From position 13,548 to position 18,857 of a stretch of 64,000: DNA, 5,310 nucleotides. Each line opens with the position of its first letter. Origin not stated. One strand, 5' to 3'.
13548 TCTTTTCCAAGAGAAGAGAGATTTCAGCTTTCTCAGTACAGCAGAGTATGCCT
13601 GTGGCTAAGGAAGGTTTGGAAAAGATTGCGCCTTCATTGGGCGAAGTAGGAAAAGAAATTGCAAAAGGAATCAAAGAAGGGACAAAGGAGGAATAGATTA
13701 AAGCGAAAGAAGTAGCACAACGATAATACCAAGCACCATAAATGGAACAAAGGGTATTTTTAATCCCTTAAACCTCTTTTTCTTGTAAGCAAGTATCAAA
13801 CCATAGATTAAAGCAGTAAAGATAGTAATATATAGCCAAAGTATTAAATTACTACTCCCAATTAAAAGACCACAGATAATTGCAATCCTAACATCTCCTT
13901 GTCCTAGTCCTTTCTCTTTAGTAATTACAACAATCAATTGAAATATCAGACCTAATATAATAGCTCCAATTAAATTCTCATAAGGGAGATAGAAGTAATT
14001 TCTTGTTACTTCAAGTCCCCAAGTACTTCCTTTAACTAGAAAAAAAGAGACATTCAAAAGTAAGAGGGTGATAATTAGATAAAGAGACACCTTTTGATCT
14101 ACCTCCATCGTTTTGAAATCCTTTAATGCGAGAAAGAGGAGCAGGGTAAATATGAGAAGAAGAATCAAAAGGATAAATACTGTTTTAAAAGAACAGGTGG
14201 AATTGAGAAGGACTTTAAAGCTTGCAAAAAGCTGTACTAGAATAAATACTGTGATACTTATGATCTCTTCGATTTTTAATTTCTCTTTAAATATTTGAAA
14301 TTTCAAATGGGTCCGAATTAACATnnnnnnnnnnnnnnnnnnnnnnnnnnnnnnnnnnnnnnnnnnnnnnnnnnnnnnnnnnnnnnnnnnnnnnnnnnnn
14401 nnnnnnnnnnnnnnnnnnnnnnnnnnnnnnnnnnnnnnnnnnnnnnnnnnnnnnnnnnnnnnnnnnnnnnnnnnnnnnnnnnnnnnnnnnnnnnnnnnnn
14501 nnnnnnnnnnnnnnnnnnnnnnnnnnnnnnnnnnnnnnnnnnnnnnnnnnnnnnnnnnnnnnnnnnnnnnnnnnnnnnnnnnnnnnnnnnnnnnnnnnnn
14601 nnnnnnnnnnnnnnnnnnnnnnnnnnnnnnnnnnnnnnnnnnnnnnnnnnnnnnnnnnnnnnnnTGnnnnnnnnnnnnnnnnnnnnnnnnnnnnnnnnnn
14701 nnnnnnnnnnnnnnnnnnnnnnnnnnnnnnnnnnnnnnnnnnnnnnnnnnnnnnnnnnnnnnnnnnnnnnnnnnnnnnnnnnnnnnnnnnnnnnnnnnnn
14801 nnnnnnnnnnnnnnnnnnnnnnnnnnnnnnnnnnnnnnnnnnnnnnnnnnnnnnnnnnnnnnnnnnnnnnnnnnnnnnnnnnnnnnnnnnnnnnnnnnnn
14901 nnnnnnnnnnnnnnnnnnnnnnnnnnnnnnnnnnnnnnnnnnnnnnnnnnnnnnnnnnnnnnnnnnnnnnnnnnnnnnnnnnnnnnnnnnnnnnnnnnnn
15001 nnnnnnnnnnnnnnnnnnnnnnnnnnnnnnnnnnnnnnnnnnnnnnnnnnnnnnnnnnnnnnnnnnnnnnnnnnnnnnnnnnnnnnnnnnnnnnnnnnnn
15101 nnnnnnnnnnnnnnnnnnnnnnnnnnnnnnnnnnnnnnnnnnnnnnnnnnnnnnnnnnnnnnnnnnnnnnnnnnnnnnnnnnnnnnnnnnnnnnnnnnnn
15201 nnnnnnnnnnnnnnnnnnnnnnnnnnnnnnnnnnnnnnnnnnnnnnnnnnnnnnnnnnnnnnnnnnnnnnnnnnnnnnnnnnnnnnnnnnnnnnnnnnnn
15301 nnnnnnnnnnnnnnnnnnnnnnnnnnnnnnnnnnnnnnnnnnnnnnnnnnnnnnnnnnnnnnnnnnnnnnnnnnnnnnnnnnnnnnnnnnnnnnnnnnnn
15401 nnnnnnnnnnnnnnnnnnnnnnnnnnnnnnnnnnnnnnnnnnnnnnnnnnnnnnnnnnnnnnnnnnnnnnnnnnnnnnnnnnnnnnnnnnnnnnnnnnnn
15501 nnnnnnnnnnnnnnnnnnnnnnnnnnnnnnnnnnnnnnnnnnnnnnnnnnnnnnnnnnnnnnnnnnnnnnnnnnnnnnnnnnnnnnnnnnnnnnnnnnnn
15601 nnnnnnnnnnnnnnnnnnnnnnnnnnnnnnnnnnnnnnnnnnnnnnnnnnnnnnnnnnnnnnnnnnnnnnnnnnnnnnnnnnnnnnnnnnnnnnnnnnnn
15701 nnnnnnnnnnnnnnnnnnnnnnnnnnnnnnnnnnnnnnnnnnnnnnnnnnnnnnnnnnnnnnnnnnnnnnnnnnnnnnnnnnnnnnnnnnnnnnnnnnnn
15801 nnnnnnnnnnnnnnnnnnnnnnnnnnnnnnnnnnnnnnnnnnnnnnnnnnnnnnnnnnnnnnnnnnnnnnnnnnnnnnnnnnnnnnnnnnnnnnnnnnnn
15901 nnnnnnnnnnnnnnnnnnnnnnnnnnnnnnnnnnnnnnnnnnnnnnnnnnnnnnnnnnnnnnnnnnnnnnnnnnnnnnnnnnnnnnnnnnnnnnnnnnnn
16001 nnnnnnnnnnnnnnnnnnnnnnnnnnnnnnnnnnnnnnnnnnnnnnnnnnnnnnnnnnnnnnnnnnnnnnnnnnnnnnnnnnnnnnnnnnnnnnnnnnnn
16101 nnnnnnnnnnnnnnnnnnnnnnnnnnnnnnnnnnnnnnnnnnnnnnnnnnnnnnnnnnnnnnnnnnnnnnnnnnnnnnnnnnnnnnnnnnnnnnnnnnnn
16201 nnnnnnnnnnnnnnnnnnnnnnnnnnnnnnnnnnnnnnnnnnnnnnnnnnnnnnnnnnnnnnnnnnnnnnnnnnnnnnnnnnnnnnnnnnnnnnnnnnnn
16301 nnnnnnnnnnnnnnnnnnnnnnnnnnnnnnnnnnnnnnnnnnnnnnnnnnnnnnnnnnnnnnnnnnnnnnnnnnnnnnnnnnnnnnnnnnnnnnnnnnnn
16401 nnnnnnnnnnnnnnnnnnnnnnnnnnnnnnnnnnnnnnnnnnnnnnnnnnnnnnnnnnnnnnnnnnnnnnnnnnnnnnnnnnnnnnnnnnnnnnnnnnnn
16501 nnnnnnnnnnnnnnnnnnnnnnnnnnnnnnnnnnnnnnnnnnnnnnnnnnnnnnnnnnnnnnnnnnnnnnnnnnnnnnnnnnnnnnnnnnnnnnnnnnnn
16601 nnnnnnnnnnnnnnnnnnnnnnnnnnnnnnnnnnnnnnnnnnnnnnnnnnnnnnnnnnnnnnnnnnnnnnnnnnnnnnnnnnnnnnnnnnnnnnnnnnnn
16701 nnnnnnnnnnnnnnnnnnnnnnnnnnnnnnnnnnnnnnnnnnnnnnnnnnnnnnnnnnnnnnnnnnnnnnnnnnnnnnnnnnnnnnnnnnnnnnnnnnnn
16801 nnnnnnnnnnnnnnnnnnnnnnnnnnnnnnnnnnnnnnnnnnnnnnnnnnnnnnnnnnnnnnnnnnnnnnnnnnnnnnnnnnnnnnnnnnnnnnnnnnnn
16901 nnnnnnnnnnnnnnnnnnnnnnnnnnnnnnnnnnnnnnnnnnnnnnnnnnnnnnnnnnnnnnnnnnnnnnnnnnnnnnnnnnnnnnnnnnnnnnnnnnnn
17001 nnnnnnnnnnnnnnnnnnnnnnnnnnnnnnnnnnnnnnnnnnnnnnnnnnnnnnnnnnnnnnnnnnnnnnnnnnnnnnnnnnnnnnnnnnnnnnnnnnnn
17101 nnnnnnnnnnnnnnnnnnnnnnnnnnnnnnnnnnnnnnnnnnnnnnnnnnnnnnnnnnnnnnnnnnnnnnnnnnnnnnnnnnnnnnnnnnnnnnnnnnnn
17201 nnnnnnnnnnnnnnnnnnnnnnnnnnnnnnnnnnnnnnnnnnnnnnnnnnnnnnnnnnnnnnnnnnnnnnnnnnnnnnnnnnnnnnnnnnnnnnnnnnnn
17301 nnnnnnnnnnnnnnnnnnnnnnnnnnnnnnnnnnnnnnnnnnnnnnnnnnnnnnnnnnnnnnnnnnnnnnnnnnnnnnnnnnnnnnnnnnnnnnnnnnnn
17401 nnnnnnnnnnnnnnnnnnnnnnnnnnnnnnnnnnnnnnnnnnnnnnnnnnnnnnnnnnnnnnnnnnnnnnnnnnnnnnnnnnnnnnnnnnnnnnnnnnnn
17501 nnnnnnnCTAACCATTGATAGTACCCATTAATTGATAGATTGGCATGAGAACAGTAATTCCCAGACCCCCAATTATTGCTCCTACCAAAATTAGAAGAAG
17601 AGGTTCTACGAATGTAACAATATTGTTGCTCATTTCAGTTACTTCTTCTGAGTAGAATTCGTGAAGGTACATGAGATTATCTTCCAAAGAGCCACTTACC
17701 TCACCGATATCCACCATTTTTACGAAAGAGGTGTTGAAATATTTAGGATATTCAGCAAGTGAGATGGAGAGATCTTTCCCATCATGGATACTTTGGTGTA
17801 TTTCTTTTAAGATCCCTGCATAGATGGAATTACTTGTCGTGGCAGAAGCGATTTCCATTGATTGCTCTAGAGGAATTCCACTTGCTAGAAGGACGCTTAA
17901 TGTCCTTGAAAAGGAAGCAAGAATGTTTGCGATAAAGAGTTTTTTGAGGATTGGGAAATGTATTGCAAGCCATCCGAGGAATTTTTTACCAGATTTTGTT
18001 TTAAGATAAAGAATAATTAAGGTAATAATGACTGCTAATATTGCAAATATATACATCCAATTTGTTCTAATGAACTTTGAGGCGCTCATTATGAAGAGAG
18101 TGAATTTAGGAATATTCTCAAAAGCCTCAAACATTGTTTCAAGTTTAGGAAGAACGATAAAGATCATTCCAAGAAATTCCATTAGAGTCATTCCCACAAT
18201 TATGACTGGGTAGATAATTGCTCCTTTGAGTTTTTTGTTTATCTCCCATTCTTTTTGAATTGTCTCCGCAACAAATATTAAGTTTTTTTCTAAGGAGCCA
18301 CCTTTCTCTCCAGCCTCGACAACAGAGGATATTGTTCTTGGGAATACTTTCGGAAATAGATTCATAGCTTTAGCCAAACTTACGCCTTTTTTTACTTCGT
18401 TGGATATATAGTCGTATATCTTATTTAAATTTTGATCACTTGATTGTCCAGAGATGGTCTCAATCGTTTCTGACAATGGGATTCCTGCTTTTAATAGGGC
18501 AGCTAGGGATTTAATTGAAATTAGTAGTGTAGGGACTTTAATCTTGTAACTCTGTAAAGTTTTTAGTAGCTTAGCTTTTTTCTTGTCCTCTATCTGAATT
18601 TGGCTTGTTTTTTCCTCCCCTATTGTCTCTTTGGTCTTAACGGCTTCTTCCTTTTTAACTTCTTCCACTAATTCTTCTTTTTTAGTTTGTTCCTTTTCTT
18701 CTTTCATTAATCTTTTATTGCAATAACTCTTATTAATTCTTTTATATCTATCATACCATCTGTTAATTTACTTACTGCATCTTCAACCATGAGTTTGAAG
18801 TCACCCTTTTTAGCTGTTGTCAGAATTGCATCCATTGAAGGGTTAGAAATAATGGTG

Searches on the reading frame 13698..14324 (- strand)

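Call 22: search_protein_families(library=pfam, proteins=[window:13698-14324:-], max_evalue=0.001)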
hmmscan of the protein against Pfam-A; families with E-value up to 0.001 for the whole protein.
window:13698-14324:- (208 aa): 1 family
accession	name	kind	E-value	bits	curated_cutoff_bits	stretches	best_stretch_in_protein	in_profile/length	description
PF01478.23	Peptidase_A24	-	2.7e-12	47.5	26.5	1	56-176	1-104/104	Type IV leader peptidase family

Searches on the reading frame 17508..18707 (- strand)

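Call 16: search_protein_families(library=pfam, proteins=[window:17508-18707:-], max_evalue=0.001)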
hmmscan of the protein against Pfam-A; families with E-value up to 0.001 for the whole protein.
window:17508-18707:- (399 aa): 1 family
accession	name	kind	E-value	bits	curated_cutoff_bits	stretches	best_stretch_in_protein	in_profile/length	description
PF00482.28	T2SSF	-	7.4e-50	168.5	25.2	2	66-187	3-125/125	Type II secretion system (T2SS), protein F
